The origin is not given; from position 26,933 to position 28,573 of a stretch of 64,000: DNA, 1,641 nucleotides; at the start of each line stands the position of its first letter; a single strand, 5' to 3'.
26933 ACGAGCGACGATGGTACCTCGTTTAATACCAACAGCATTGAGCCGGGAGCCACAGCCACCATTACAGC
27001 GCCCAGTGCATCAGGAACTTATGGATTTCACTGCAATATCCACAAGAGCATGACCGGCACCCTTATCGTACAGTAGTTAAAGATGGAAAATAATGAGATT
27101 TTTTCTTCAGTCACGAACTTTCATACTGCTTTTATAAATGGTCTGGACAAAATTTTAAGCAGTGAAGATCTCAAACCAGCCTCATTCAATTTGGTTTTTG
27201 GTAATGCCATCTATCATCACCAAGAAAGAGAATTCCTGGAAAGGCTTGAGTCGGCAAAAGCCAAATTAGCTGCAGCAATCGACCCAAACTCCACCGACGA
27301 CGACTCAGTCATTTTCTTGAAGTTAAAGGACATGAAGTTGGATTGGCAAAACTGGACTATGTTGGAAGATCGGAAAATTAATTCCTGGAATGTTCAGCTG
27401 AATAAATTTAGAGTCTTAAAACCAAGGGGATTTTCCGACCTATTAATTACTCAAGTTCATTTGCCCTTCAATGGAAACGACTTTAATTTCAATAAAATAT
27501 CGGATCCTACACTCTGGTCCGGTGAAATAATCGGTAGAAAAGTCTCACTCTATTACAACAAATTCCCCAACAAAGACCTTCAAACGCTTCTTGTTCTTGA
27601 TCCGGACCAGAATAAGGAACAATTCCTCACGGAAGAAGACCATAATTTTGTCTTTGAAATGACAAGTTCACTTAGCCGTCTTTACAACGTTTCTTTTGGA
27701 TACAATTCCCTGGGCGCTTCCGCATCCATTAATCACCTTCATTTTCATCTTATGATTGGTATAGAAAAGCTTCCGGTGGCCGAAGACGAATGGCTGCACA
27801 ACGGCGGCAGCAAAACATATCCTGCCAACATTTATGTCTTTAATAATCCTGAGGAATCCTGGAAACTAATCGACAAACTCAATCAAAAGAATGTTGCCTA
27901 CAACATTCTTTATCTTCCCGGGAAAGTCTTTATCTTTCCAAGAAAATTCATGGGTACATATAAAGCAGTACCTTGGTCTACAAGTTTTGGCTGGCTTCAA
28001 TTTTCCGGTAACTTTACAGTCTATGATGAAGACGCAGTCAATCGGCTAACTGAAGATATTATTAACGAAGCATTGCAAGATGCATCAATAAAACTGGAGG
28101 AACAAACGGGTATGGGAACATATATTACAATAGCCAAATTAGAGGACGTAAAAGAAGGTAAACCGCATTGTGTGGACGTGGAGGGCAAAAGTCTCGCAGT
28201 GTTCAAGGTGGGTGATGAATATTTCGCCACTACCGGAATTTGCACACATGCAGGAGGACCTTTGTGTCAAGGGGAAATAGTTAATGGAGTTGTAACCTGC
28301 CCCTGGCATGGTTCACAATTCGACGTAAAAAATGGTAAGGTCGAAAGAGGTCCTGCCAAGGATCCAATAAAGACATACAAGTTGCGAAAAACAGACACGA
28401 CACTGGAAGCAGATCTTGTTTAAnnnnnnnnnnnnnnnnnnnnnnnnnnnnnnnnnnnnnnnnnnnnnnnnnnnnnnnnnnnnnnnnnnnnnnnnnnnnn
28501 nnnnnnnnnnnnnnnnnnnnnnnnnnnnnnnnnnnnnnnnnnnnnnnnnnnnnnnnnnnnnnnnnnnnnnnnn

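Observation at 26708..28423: Cupredoxin lipoprotein immediately followed by a HIT (VTC2/GDPGP1-like) - Rieske fusion protein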

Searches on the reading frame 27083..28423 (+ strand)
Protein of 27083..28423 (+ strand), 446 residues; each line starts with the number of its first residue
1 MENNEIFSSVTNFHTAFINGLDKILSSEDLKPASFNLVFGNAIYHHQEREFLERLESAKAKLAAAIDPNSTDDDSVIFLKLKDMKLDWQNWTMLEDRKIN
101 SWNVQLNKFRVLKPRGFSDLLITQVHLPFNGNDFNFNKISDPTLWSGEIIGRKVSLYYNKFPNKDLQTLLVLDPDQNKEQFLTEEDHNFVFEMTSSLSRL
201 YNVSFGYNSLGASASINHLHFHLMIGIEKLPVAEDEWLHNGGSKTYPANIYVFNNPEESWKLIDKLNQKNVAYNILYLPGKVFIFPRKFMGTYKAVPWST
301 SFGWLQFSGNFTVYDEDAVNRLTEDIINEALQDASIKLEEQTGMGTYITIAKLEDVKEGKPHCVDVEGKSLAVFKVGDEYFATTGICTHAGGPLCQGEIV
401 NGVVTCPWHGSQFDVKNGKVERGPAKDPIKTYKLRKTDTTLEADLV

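Call 3: search_protein_families(library=pfam, proteins=[window:27083-28423:+], max_evalue=1)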
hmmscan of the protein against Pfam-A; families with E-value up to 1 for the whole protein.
window:27083-28423:+ (446 aa): 4 families
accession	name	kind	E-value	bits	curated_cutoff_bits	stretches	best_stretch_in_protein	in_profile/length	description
PF00355.32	Rieske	-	1.3e-21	76.7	20.3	1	348-433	3-88/88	Rieske [2Fe-2S] domain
PF13806.12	Rieske_2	-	6.1e-08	33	27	1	347-440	2-100/104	Rieske-like [2Fe-2S] domain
PF22543.2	Rieske_4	-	6.1e-06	26.9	28.4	1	350-418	3-75/119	Soluble Rieske-type ferredoxin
PF17502.7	DUF5434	-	0.33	11.4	27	1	41-73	8-40/189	Family of unknown function (DUF5434)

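Call 4: search_protein_families(library=ncbifam, proteins=[window:27083-28423:+], max_evalue=1)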
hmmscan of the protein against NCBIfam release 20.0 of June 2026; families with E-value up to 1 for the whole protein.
window:27083-28423:+ (446 aa): 11 families
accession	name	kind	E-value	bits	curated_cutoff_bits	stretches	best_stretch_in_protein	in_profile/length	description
NF041683.1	ant_diox_AndAb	equivalog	7.2e-20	71.1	150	1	348-443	3-98/100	anthranilate 1,2-dioxygenase ferredoxin subunit AndAb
NF007422.0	PRK09965.1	equivalog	1.3e-16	60.5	113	1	347-441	3-96/106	bifunctional 3-phenylpropionate/cinnamic acid dioxygenase ferredoxin subunit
NF042948.2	3PPDioc_HcaC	equivalog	9.2e-15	54.8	150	1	348-439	4-96/105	3-phenylpropionate/cinnamic acid dioxygenase ferredoxin subunit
TIGR02377.1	MocE_fam_FeS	subfamily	4.3e-13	49.2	136.15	1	347-440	2-96/101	MocE family 2Fe-2S type ferredoxin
TIGR02378.1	nirD_assim_sml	equivalog_domain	9.9e-12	44.9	74.65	1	347-441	2-101/105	nitrite reductase small subunit NirD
NF010001.0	PRK13474.1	subfamily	6.6e-07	28.8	154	1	383-439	103-157/178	cytochrome b6-f complex iron-sulfur subunit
NF050121.1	bc1_QcrA_actin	exception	7e-07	29.1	275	1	378-429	238-290/319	cytochrome bc1 complex Rieske iron-sulfur subunit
TIGR01416.1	Rieske_proteo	equivalog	9.5e-07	29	97.4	1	375-430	104-161/176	ubiquinol-cytochrome c reductase iron-sulfur subunit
NF045928.1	Cytb6fFeSPetC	equivalog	2.5e-06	27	250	1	383-436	104-155/179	cytochrome b6-f complex iron-sulfur subunit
NF041174.1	SDX_Thmprot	equivalog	9.7e-06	25.7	170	1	361-427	16-83/109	sulredoxin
NF001900.0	PRK00654.1-3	equivalog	0.035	12.6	509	1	125-196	39-110/481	glycogen synthase GlgA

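Call 10: find_related_loci(query=window:27083-28423:+, collection=genome_contigs, flank=8000)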
Query window:27083-28423:+ (446 aa) in genome_contigs; peptide patterns used: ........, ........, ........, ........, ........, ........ (x = any residue, [..] = any of these).
51 stretches matched a pattern; 2 encode a relative of the query (tblastn E <= 1e-3); 2 distinct loci.
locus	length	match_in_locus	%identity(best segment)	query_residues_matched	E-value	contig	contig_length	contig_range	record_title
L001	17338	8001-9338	71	1-446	0e+0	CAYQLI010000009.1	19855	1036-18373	MAG TPA_asm: uncultured Pseudomonadales bacterium isolate SRP119689_co1_317 genome assembly, contig: NODE_3667_length_19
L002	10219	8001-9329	57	3-445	0e+0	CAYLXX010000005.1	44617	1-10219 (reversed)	MAG TPA_asm: uncultured Gammaproteobacteria bacterium isolate SRP200132_co2_273 genome assembly, contig: NODE_614_length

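Call 25: predict_structure(alignment_id=A1)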
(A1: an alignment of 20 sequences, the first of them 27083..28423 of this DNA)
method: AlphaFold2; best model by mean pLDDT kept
length: 446 residues; sequences in the alignment: 20
mean_pLDDT: 86.6   pTM: 0.73
mean pLDDT of the five models: 86.6, 85.4, 84.9, 84.6, 84.4
residues with pLDDT >= 90: 225; 70-90: 186; 50-70: 24; < 50: 11
segments of 3 or more residues with pLDDT < 50: 117-119, 340-345
pLDDT, mean of each block of 10 residues (from residue 1): 72 92 90 92 85 90 92 90 68 82 87 62 80 83 89 93 90 93 96 91 92 88 89 90 90 93 90 95 93 79 90 84 93 82 60 90 84 92 80 83 90 92 85 90 83
secondary structure, 60 per line:
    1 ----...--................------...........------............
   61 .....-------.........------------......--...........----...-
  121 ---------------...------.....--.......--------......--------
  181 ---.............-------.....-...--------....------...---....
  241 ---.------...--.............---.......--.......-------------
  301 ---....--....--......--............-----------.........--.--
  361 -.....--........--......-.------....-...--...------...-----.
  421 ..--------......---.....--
elements in order: H10-25 H32-42 H49-65 H73-81 E94-99 E102-107 H108-112 E145-149 E152-158 E167-172 H184-196 E204-208 E221-224 E251-253 H256-268 E272-278 E281-287 H304-307 E310-313 H316-321 H324-334 E347-352 E362-366 E369-376 E379-384 E398-400 E403-405 E412-414 E420-422 E431-436 E440-444

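Call 33: list_cluster_members(proteins=[window:27083-28423:+, window:26708-27076:+, window:31982-32947:+, window:22710-25349:+, window:31428-31985:+, window:25394-26278:+, window:30393-30872:+, window:26287-26604:-])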
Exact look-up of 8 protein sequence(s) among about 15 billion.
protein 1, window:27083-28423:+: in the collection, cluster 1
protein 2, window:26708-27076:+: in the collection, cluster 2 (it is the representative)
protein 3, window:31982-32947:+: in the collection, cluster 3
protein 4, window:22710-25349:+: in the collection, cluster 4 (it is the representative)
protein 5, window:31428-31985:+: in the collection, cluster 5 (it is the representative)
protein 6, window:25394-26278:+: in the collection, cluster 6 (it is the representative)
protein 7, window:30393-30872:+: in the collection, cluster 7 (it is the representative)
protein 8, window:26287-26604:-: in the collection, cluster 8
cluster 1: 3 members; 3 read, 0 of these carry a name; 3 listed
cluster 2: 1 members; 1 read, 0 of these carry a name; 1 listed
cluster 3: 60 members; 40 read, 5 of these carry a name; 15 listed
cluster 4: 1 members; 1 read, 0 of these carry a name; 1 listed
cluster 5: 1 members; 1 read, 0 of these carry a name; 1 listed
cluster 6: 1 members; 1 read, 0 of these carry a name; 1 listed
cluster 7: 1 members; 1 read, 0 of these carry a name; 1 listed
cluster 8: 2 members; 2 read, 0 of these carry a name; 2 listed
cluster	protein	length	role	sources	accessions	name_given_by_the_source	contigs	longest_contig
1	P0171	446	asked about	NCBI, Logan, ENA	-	-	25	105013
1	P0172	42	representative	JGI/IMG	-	-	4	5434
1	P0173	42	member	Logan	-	-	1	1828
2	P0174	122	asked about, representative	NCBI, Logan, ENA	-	-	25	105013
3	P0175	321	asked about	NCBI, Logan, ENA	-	-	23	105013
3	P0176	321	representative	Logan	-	-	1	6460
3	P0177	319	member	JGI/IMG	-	Holliday junction DNA helicase RuvB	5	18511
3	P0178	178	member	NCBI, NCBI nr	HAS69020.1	TPA: Holliday junction branch migration DNA helicase RuvB, partial [Candidatus ... | Holliday junction branch migration DNA helicase RuvB [Candidatus Collierbacteria ...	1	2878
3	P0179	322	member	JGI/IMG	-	Holliday junction DNA helicase RuvB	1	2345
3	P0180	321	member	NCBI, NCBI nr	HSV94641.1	MAG TPA: Holliday junction branch migration DNA helicase RuvB [Spirochaetia bacterium] | Holliday junction branch migration DNA helicase RuvB [Spirochaetia bacterium]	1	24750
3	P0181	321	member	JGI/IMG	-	Holliday junction DNA helicase RuvB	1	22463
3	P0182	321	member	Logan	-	-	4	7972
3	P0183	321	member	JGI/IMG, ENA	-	-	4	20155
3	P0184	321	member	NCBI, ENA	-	-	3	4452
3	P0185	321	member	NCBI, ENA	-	-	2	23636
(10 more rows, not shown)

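Call 93: fold_search(model_id=the predicted structure, library=pdb)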
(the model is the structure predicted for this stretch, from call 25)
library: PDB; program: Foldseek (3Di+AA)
matches with E <= 10: 493; with E <= 0.001: 143
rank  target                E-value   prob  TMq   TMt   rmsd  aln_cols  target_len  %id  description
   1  4i5v_A                1.9e-09  1.00  0.38  0.55   6.1       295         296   18  Crystal structure of yeast Ap4A phosphorylase Apa2 in complex with Ap4A (released 2013-05-08)
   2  4i5t_A                7.4e-09  1.00  0.38  0.53   7.8       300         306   18  Crystal structure of yeast Ap4A phosphorylase Apa2 (released 2013-05-08)
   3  4i5w_A                7.8e-09  1.00  0.38  0.56   7.9       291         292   17  Crystal structure of yeast Ap4A phosphorylase Apa2 in complex with AMP (released 2013-05-08)
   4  5bok                  1.2e-08  1.00  0.22  0.95   0.8       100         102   30  Ferredoxin component of 3-nitrotoluene dioxygenase from Diaphorobacter sp. strain DS2 (released 2016-07-27)
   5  2qpz                  1.4e-08  1.00  0.22  0.95   0.8       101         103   35  Naphthalene 1,2-dioxygenase Rieske ferredoxin (released 2008-09-02)
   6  4i5v_B                2.1e-08  1.00  0.41  0.59   5.7       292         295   18  Crystal structure of yeast Ap4A phosphorylase Apa2 in complex with Ap4A (released 2013-05-08)
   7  4i5t_B                3.3e-08  1.00  0.36  0.51   7.7       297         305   16  Crystal structure of yeast Ap4A phosphorylase Apa2 (released 2013-05-08)
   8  4i5w_B                3.8e-08  1.00  0.39  0.59   5.0       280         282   18  Crystal structure of yeast Ap4A phosphorylase Apa2 in complex with AMP (released 2013-05-08)
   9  2yvj_B                4.7e-08  1.00  0.22  0.91   0.8       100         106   31  Crystal structure of the ferredoxin-ferredoxin reductase (BPHA3-BPHA4)complex (released 2007-10-23)
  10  2i7f_A                4.7e-08  1.00  0.22  0.94   1.2       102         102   32  Sphingomonas yanoikuyae B1 ferredoxin (released 2007-03-20)
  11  2e4q_C                6.4e-08  1.00  0.22  0.90   0.9       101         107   31  Crystal structure of BphA3 (reduced form) (released 2007-10-16)
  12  2e4p_A                7.8e-08  1.00  0.22  0.89   0.9       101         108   31  Crystal structure of BphA3 (oxidized form) (released 2007-10-16)
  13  3gce                  8.2e-08  1.00  0.22  0.89   1.2       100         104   29  Ferredoxin of carbazole 1,9a-dioxygenase from Nocardioides aromaticivorans IC177 (released 2009-09-15)
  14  7buh                  8.2e-08  1.00  0.22  0.82   1.4       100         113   27  Reduced ferredoxin of carbazole 1,9a-dioxygenase (released 2021-04-07)
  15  1fqt_A                1.0e-07  1.00  0.22  0.87   1.0       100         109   33  CRYSTAL STRUCTURE OF THE RIESKE-TYPE FERREDOXIN ASSOCIATED WITH BIPHENYL DIOXYGENASE (released 2001-01-03)
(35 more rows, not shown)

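Call 97: search_protein_families(library=padloc, proteins=[window:27083-28423:+], max_evalue=0.01)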
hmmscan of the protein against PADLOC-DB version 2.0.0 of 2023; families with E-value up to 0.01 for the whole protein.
window:27083-28423:+ (446 aa): 0 families
